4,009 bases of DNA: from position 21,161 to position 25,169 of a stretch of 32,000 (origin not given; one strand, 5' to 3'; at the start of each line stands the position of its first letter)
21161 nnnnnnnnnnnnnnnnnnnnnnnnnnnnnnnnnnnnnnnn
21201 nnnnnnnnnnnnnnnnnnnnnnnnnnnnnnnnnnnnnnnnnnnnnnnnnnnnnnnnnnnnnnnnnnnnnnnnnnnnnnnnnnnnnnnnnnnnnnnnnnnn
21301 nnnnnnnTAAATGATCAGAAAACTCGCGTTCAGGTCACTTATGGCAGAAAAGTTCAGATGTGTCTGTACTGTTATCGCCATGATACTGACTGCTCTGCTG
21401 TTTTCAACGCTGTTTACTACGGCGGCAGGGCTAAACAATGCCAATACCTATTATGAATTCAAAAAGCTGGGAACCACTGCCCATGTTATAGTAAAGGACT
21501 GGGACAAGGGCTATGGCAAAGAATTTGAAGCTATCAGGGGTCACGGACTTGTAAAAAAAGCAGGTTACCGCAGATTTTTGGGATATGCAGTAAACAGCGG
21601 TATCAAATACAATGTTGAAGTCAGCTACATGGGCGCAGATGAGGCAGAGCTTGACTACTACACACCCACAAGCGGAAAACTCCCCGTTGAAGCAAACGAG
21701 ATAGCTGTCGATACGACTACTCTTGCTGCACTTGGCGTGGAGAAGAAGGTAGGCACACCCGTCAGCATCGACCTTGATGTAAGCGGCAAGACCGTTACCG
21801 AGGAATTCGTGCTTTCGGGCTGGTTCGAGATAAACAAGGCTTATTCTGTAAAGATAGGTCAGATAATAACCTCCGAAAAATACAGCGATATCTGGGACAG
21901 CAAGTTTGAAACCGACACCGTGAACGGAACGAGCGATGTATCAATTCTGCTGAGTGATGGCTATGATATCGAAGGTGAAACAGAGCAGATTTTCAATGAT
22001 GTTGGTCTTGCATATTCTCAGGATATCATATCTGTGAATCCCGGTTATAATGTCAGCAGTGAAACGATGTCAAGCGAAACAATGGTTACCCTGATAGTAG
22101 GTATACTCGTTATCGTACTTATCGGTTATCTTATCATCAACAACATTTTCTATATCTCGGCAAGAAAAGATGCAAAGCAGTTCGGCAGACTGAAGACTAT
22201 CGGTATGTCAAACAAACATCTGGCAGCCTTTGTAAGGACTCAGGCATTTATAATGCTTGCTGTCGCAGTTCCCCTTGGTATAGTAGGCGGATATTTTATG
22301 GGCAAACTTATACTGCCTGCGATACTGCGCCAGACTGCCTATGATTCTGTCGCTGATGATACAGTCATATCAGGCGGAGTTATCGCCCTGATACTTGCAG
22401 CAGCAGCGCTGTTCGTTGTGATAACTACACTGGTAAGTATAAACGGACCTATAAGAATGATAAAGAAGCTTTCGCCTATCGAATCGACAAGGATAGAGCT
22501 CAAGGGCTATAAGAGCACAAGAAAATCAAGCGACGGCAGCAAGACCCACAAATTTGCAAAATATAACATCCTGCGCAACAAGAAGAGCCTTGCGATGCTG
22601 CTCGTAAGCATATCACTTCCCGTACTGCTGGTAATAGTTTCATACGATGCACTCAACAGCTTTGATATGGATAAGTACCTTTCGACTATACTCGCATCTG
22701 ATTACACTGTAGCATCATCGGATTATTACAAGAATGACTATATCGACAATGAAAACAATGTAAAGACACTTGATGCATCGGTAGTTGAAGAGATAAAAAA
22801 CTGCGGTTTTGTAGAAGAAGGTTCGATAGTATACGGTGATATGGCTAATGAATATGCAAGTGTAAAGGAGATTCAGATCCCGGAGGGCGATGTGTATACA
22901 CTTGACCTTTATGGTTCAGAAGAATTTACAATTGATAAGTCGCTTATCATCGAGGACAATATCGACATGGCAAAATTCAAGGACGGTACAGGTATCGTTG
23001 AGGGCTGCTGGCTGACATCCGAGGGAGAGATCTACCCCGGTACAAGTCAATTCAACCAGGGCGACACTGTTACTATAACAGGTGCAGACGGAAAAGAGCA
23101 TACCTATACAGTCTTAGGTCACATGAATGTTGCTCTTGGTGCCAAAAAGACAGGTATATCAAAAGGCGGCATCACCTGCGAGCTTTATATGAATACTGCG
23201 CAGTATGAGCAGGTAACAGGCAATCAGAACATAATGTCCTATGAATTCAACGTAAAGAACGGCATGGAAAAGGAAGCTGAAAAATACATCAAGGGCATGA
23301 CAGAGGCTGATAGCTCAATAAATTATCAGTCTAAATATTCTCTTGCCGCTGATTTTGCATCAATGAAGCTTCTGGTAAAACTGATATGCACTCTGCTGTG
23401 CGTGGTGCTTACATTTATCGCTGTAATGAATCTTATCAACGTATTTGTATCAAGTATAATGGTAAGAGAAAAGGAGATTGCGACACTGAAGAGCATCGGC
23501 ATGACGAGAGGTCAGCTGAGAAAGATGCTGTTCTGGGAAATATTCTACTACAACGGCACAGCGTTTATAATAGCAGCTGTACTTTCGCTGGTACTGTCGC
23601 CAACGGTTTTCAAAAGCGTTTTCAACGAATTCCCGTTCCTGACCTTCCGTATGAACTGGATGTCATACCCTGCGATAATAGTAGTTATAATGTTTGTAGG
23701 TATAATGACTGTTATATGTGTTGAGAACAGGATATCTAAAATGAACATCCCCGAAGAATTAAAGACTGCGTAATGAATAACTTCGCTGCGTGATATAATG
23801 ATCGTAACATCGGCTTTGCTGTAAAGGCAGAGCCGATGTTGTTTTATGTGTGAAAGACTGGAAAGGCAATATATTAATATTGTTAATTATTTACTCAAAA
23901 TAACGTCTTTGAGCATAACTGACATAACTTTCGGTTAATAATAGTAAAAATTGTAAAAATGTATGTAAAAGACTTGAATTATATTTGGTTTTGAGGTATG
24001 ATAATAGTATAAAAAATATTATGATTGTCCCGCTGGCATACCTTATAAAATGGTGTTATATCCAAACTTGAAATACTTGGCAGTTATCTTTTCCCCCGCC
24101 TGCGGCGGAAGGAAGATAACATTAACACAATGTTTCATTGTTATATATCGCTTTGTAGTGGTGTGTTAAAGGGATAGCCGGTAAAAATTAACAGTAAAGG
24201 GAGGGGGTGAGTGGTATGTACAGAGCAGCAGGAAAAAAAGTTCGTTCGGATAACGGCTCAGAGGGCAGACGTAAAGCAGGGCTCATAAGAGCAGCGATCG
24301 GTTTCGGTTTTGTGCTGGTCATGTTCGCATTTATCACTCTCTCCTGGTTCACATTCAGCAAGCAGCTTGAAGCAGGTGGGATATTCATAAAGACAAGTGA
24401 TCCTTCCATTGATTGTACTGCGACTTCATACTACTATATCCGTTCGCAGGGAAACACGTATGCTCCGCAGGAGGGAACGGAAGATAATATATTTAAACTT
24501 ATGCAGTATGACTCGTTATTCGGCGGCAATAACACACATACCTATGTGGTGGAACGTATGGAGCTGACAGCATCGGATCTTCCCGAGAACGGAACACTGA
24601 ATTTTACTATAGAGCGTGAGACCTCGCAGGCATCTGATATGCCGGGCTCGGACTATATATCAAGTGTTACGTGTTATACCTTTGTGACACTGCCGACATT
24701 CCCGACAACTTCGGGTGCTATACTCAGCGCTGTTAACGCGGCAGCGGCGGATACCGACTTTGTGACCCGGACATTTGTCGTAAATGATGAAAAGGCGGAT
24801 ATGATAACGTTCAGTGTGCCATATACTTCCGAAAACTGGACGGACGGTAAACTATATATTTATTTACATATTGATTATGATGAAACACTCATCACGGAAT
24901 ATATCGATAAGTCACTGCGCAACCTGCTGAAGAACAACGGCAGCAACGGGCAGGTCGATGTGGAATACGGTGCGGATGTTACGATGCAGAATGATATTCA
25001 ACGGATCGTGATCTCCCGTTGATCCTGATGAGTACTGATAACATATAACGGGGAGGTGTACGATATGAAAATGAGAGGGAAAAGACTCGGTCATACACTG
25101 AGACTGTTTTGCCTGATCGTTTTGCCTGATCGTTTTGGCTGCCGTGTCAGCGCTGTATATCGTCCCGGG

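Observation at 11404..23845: Complete-looking radical-SAM RiPP cluster with quorum-type regulation, not matching any family I recognise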

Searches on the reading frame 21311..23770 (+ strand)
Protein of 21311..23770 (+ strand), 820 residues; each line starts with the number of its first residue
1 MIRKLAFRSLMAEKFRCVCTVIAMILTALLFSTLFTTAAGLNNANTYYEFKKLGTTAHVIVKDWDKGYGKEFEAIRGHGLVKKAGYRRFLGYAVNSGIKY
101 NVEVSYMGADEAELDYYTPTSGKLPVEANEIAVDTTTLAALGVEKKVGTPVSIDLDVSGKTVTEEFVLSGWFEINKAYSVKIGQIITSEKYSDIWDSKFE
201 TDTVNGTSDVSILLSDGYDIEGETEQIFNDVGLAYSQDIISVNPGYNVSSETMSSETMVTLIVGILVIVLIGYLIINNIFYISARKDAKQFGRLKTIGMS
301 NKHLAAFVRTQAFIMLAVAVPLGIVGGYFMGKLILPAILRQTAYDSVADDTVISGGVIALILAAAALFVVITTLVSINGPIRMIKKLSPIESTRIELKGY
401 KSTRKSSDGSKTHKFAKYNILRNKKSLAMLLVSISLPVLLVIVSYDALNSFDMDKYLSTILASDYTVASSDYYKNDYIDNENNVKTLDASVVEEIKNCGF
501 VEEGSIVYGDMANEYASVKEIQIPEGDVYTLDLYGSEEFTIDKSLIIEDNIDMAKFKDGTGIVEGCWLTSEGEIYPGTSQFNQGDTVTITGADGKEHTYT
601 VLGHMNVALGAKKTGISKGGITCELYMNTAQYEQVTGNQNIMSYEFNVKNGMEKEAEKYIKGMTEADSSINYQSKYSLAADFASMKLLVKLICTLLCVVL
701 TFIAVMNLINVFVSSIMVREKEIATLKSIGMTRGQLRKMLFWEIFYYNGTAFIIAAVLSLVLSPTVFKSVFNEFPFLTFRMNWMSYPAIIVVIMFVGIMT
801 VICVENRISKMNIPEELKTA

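Call 3: search_protein_families(library=ncbifam, proteins=[window:21311-23770:+], max_evalue=0.01)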
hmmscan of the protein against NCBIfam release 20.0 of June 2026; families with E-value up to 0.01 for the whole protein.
window:21311-23770:+ (820 aa): 4 families
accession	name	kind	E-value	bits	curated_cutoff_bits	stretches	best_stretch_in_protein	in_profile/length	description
TIGR03434.1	ADOP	subfamily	1.1e-05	23.7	622.3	1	686-818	269-400/803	ADOP family duplicated permease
NF041854.1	ABC_perm_YbbP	equivalog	0.00049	18.1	999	0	692-793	692-786/806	putative ABC transporter permease subunit YbbP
TIGR02212.1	lolCE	equivalog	0.0016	17.5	362.45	1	584-755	160-331/411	lipoprotein-releasing ABC transporter permease subunit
NF038347.1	FtsX_Gpos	exception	0.0038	16.6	225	1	631-798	109-280/296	permease-like cell division protein FtsX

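Call 5: search_protein_families(library=pfam, proteins=[window:21311-23770:+], max_evalue=0.01)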
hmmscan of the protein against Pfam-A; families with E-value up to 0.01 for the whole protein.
window:21311-23770:+ (820 aa): 1 family
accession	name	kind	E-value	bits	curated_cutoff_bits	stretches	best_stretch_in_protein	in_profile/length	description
PF02687.27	FtsX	-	4.1e-26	91.8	25.5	2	697-813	4-120/120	FtsX-like permease C-terminal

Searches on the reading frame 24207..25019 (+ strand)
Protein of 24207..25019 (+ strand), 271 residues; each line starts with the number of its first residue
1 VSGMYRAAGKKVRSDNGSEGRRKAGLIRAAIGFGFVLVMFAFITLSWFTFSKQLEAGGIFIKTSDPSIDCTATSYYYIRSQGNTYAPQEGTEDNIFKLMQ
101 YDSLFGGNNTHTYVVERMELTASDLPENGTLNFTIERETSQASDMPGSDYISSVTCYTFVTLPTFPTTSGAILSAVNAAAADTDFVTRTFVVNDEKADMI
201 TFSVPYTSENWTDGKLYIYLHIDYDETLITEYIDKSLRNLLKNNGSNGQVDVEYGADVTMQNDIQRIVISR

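Call 64: search_protein_families(library=pfam, proteins=[window:24207-25019:+], max_evalue=0.001)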
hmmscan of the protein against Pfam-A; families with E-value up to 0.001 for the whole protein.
window:24207-25019:+ (271 aa): 0 families

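Call 117: search_protein_families(library=ncbifam, proteins=[window:24207-25019:+], max_evalue=0.001)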
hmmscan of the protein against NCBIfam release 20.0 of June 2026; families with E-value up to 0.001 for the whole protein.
window:24207-25019:+ (271 aa): 0 families
